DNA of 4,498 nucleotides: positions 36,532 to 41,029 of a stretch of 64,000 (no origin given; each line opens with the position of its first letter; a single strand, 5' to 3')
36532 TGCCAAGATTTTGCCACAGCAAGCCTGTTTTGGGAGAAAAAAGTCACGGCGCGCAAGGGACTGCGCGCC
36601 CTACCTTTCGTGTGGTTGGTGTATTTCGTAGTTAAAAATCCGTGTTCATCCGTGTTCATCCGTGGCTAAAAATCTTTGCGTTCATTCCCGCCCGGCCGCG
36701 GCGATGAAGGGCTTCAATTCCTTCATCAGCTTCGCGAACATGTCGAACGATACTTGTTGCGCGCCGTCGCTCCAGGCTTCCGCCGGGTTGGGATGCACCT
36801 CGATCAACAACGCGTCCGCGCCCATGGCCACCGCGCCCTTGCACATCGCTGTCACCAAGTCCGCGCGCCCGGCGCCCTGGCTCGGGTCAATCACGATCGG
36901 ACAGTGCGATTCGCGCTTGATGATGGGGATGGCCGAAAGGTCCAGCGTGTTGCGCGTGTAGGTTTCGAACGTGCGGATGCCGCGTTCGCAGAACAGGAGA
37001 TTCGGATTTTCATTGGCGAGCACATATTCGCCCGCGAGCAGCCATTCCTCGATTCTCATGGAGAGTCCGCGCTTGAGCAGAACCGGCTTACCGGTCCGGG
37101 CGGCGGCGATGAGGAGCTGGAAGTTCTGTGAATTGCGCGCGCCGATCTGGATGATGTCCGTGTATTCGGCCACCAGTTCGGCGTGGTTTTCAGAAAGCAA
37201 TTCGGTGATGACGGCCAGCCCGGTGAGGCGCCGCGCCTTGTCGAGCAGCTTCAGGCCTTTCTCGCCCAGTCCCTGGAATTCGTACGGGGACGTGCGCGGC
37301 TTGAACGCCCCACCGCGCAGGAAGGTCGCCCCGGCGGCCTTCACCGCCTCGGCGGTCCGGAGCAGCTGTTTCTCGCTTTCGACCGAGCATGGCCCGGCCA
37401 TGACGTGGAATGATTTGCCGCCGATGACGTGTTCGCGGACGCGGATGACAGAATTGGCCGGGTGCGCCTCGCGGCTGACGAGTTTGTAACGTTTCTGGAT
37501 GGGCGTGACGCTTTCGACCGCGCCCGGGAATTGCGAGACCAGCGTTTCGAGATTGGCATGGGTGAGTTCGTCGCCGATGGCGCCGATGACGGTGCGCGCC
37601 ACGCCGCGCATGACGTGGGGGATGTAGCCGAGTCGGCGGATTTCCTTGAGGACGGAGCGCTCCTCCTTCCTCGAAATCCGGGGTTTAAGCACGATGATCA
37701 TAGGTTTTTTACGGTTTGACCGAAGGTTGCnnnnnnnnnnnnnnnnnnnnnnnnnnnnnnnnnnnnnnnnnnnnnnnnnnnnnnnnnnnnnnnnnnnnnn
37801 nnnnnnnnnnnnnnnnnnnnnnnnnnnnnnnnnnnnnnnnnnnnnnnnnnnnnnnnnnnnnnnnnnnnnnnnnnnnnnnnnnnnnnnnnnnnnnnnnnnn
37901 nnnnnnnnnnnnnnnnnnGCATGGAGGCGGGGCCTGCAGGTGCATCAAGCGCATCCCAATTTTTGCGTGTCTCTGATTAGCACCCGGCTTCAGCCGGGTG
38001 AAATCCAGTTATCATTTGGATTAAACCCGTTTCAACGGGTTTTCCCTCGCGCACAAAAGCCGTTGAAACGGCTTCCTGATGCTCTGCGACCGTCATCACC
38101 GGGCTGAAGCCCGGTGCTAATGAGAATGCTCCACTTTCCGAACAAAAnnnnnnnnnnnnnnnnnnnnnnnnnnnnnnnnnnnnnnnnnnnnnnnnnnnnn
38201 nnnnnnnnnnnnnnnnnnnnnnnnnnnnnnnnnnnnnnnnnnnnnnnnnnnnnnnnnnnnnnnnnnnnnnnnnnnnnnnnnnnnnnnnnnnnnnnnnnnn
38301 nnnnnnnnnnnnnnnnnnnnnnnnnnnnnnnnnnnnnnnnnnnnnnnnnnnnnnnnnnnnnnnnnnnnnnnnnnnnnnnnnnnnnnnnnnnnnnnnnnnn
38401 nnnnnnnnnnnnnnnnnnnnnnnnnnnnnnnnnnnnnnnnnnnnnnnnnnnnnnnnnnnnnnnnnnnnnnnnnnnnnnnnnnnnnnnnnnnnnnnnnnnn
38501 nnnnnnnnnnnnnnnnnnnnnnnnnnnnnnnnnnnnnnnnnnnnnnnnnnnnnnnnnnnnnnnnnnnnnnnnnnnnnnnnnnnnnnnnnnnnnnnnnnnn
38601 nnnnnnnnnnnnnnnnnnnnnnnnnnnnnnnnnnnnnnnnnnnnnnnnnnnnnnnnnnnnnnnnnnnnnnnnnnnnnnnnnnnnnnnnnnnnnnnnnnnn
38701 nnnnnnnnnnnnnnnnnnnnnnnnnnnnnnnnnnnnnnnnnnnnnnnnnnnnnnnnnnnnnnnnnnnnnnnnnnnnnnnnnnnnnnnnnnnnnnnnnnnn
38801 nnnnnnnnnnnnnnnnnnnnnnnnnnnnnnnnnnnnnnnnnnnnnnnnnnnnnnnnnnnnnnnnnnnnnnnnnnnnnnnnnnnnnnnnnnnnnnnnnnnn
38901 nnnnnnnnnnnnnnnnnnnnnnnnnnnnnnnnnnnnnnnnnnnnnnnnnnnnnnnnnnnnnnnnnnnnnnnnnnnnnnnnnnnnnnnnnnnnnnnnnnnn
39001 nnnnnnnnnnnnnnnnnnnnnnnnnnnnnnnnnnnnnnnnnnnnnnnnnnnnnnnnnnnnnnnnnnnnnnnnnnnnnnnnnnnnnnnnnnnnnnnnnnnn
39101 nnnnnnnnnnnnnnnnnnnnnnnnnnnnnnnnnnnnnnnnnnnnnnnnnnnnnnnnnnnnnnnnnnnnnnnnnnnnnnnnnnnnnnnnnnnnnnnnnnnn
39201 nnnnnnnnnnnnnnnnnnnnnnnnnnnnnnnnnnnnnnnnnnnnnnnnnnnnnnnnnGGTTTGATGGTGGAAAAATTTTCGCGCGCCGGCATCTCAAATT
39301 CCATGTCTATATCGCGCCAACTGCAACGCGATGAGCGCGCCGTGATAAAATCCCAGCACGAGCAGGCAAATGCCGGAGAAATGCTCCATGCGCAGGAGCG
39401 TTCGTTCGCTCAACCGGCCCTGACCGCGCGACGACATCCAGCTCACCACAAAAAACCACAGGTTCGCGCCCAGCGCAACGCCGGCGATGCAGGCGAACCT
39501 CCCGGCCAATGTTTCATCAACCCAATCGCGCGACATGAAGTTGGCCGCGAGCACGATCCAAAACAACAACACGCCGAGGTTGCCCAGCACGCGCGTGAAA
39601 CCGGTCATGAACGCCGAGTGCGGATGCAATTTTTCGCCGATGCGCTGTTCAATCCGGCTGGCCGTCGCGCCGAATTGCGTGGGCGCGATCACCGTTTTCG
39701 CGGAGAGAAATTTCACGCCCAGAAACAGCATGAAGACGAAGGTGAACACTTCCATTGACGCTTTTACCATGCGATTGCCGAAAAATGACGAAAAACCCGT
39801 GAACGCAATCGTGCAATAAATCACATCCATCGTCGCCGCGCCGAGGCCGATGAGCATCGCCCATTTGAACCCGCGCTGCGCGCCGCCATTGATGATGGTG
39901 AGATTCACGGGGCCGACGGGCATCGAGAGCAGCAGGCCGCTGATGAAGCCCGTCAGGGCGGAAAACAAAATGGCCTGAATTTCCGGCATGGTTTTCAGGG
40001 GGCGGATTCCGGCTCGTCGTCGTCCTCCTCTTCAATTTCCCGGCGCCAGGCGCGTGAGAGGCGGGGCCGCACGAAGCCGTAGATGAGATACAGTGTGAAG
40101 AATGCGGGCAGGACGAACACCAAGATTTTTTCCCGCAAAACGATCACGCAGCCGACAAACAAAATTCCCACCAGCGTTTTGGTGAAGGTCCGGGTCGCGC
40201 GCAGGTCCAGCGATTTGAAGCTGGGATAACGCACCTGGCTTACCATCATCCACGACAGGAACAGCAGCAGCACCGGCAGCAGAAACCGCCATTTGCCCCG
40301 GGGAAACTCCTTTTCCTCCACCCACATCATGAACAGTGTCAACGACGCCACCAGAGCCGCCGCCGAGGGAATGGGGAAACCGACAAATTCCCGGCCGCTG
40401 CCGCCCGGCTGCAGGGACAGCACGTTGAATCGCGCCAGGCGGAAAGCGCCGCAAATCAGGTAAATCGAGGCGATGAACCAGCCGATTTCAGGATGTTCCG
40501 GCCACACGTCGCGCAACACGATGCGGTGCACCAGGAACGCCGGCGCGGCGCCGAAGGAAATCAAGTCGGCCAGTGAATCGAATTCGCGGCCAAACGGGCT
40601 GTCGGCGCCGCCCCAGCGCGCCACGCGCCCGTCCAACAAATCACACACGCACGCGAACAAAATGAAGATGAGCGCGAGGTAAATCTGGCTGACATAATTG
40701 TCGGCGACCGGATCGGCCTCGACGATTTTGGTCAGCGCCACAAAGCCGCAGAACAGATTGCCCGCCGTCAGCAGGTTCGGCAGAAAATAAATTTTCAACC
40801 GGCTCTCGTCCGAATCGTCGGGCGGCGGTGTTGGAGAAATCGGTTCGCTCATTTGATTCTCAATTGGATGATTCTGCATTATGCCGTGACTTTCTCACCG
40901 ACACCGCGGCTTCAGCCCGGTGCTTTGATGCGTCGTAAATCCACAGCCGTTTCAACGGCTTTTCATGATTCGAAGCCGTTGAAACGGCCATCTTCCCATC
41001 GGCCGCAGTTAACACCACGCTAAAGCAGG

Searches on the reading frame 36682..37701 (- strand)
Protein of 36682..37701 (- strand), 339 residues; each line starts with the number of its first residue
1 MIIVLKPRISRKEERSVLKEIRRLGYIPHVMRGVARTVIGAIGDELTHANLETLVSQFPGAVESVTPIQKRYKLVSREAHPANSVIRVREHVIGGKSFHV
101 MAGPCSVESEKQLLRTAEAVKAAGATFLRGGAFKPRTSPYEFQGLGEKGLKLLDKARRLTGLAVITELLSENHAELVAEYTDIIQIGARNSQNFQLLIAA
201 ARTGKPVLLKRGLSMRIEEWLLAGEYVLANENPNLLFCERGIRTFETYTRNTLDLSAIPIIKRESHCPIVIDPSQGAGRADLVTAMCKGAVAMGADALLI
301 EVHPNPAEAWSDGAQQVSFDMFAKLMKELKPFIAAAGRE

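Call 91: search_protein_families(library=pfam, proteins=[window:36682-37701:-], max_evalue=0.0001)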
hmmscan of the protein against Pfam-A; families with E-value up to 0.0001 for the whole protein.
window:36682-37701:- (339 aa): 2 families
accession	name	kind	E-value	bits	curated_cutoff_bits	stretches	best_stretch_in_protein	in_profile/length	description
PF00793.26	DAHP_synth_1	-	1.6e-72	244.1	25.5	1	93-331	12-266/270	DAHP synthetase I family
PF18152.6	DAHP_snth_FXD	-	2.4e-15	56.5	27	1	1-70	1-67/67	DAHP synthase ferredoxin-like domain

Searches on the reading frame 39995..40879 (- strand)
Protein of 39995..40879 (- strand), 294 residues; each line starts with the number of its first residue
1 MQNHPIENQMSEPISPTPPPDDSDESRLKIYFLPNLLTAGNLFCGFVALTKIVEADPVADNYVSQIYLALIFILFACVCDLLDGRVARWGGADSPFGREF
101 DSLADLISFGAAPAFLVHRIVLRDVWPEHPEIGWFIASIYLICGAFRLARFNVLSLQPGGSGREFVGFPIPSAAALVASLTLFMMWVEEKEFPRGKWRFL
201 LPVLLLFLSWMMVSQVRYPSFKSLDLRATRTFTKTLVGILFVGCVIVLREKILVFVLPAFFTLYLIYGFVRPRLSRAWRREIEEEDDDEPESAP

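Call 92: search_protein_families(library=pfam, proteins=[window:39995-40879:-], max_evalue=0.0001)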
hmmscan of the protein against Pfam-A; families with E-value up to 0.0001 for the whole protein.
window:39995-40879:- (294 aa): 1 family
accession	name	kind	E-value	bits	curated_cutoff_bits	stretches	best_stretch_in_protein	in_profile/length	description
PF01066.26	CDP-OH_P_transf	-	1.3e-21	78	22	1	33-197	3-138/152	CDP-alcohol phosphatidyltransferase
